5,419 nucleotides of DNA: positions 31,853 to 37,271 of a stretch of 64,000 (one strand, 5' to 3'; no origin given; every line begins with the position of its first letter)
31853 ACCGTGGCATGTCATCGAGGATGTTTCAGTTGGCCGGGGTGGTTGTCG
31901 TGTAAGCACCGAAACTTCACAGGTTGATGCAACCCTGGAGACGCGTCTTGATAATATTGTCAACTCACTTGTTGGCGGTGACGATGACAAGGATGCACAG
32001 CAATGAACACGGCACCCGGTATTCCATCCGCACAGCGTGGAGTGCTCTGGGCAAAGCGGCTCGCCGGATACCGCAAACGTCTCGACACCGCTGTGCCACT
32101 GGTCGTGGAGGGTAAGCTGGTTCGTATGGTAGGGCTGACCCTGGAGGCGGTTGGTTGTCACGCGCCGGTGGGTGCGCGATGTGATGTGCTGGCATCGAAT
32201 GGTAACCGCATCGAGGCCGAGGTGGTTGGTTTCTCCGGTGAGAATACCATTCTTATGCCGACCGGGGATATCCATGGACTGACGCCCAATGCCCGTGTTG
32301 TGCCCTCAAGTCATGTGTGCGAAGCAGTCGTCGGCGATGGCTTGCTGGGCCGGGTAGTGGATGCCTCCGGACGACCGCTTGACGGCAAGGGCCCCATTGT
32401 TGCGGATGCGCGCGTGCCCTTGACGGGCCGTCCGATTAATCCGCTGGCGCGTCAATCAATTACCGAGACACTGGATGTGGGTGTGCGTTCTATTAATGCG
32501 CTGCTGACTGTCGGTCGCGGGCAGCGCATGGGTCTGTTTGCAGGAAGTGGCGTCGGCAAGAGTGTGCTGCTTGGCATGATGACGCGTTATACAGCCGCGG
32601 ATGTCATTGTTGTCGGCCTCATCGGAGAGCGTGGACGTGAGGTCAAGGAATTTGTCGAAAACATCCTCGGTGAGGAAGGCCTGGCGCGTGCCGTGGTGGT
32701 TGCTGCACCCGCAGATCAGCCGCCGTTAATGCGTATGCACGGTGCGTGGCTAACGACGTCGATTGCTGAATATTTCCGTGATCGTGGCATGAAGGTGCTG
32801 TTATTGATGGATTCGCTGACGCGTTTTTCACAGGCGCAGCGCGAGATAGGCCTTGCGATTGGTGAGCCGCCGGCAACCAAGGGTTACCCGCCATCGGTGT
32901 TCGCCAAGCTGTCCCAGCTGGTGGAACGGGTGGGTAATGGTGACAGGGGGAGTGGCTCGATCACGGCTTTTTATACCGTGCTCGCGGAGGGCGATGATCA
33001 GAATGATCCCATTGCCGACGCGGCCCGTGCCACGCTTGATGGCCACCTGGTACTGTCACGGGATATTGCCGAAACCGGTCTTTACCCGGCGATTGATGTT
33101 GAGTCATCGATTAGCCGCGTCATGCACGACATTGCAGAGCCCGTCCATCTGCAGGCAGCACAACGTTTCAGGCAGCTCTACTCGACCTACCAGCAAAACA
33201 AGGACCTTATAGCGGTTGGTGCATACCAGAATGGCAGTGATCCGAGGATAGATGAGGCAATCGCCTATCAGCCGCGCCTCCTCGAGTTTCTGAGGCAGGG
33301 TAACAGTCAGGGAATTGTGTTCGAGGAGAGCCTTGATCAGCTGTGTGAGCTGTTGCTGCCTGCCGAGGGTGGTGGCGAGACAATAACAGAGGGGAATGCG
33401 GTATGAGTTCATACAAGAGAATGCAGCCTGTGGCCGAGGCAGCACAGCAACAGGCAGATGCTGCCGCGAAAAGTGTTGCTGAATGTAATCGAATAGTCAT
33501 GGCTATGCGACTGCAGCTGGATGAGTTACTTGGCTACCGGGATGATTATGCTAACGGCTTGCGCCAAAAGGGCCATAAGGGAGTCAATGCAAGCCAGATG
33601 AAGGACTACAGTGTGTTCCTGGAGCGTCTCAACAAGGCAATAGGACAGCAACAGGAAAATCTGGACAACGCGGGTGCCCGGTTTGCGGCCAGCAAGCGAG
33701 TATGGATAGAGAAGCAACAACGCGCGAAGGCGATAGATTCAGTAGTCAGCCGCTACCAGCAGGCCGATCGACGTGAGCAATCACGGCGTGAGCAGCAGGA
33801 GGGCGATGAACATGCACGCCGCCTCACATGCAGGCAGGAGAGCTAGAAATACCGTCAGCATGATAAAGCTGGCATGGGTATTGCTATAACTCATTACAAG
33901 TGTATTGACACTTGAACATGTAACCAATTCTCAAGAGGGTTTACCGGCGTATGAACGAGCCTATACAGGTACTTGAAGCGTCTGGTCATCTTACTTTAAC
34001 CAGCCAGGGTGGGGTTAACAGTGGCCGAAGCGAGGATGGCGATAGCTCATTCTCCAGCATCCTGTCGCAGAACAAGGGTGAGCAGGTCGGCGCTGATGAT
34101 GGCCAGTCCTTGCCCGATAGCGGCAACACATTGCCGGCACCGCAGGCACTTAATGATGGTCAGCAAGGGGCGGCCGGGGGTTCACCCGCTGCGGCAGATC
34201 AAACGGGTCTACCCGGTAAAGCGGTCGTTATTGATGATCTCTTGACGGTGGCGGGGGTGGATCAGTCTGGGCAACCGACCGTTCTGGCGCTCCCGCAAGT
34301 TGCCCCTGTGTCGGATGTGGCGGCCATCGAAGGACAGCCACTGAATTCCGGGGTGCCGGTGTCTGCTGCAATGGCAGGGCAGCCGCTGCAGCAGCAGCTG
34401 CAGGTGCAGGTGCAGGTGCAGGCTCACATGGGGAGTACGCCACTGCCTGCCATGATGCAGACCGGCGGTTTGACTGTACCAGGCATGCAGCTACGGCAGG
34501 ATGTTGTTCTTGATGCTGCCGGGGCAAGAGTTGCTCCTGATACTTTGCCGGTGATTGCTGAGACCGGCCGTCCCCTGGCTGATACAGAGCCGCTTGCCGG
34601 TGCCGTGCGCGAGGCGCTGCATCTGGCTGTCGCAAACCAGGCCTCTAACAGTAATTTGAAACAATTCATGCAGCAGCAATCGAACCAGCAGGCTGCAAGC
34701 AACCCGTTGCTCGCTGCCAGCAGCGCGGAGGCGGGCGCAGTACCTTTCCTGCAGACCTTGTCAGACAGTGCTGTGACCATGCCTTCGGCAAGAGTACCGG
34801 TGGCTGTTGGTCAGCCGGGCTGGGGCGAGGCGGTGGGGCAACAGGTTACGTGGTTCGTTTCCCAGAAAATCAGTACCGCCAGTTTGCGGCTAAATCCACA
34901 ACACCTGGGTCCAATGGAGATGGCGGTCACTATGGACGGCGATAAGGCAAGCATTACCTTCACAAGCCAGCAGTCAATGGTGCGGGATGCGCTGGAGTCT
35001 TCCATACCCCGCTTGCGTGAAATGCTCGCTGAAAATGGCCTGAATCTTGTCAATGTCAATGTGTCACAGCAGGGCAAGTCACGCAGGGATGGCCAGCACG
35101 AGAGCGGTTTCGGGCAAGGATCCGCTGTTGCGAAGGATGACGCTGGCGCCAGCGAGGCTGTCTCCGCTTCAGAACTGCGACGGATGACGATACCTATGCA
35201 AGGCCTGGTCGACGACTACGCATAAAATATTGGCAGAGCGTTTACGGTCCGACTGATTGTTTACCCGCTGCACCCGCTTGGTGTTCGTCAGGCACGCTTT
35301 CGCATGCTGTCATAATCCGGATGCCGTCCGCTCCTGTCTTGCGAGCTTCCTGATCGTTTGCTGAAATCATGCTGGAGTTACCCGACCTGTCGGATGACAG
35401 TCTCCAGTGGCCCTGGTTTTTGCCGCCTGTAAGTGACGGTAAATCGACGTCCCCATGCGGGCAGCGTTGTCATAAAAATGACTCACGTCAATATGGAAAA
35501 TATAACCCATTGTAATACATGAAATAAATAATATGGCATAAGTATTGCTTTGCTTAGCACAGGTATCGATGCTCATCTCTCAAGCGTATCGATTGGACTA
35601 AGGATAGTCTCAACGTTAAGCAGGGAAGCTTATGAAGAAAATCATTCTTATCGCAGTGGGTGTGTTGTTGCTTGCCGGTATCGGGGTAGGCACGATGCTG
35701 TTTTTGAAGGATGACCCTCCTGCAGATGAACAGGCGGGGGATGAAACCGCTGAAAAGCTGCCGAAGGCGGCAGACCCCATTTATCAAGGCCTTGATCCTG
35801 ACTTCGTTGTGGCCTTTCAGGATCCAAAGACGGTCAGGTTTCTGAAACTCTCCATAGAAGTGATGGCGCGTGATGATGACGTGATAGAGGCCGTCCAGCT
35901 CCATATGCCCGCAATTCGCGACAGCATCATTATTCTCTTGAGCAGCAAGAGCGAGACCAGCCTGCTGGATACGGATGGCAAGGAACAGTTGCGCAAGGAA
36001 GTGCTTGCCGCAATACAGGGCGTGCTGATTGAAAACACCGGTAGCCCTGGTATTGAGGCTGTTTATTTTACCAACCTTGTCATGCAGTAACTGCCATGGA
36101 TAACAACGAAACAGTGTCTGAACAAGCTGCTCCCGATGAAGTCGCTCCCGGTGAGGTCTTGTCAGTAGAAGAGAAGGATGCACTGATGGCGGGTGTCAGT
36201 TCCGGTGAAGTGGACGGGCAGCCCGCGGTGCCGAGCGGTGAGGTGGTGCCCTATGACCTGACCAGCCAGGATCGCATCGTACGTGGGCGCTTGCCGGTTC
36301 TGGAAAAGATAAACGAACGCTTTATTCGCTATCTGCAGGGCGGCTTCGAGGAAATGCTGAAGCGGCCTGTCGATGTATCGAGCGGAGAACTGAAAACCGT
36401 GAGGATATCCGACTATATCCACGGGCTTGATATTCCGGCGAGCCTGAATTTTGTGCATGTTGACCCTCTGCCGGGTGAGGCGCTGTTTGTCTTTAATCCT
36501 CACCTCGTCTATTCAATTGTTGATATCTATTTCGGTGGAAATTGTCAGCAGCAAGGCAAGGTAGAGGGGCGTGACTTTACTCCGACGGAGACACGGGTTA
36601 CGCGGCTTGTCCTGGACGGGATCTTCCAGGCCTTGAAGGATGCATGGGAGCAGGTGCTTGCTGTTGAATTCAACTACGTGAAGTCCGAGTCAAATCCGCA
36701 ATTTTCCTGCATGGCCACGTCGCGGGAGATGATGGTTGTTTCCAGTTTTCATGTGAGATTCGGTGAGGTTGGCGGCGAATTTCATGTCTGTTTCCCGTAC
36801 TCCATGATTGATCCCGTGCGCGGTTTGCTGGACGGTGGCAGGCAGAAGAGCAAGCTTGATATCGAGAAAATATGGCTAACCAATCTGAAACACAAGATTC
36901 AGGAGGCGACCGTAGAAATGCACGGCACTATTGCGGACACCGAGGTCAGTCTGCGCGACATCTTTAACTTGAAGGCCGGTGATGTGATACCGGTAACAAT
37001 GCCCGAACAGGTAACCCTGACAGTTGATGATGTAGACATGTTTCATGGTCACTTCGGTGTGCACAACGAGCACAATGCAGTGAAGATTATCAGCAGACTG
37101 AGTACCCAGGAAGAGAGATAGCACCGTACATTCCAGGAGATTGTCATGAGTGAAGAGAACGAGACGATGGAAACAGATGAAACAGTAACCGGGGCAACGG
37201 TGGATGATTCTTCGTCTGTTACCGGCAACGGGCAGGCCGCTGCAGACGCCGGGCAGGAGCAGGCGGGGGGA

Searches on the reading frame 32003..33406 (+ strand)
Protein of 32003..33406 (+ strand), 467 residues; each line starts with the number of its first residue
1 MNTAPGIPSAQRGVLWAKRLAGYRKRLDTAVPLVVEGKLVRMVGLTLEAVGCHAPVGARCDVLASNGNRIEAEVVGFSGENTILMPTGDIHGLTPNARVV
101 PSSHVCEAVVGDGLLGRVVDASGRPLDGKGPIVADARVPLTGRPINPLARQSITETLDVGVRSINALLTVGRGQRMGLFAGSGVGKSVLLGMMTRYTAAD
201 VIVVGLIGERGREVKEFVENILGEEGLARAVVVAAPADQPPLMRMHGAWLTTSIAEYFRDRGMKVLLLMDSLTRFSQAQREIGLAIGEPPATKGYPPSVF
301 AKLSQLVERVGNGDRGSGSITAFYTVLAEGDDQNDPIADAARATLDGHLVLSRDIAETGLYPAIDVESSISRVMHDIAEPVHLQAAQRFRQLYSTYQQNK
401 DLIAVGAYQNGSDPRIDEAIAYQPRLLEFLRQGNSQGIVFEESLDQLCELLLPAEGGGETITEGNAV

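Call 61: search_protein_families(library=pfam, proteins=[window:32003-33406:+], max_evalue=1e-8)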
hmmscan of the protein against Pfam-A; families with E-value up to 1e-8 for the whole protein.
window:32003-33406:+ (467 aa): 2 families
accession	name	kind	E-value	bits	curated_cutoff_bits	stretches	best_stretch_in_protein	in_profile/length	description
PF00006.31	ATP-synt_ab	-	2.3e-85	286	29.5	1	160-371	1-213/213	ATP synthase alpha/beta family, nucleotide-binding domain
PF18269.6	T3SS_ATPase_C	-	3.3e-27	94.6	22.7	1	379-449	2-72/72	T3SS EscN ATPase C-terminal domain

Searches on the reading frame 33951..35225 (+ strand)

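Call 61: search_protein_families(library=pfam, proteins=[window:33951-35225:+], max_evalue=1e-8)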
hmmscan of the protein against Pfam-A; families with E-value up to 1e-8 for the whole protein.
window:33951-35225:+ (424 aa): 1 family
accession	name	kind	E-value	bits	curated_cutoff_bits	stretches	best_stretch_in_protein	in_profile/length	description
PF02120.21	Flg_hook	-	8.8e-26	90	29.8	1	297-378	2-83/85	Flagellar hook-length control protein FliK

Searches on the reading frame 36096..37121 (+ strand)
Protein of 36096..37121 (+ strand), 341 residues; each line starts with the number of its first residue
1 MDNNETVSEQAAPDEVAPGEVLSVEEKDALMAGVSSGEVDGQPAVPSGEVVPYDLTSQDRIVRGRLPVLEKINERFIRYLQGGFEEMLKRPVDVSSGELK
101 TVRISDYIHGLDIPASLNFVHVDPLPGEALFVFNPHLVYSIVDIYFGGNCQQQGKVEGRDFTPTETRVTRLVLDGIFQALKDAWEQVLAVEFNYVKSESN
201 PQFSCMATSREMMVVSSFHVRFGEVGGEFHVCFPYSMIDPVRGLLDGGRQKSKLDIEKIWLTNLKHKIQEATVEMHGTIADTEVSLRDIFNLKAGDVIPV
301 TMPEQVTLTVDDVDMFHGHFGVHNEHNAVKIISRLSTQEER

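Call 61: search_protein_families(library=pfam, proteins=[window:36096-37121:+], max_evalue=1e-8)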
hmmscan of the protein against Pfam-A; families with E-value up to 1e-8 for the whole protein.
window:36096-37121:+ (341 aa): 2 families
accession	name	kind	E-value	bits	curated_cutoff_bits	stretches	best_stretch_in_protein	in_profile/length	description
PF02154.20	FliM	-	2.2e-55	188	27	1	53-245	1-192/192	Flagellar motor switch protein FliM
PF01052.25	FliMN_C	-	7e-18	64.8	23.8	1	267-334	2-71/73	Type III flagellar switch regulator (C-ring) FliN C-term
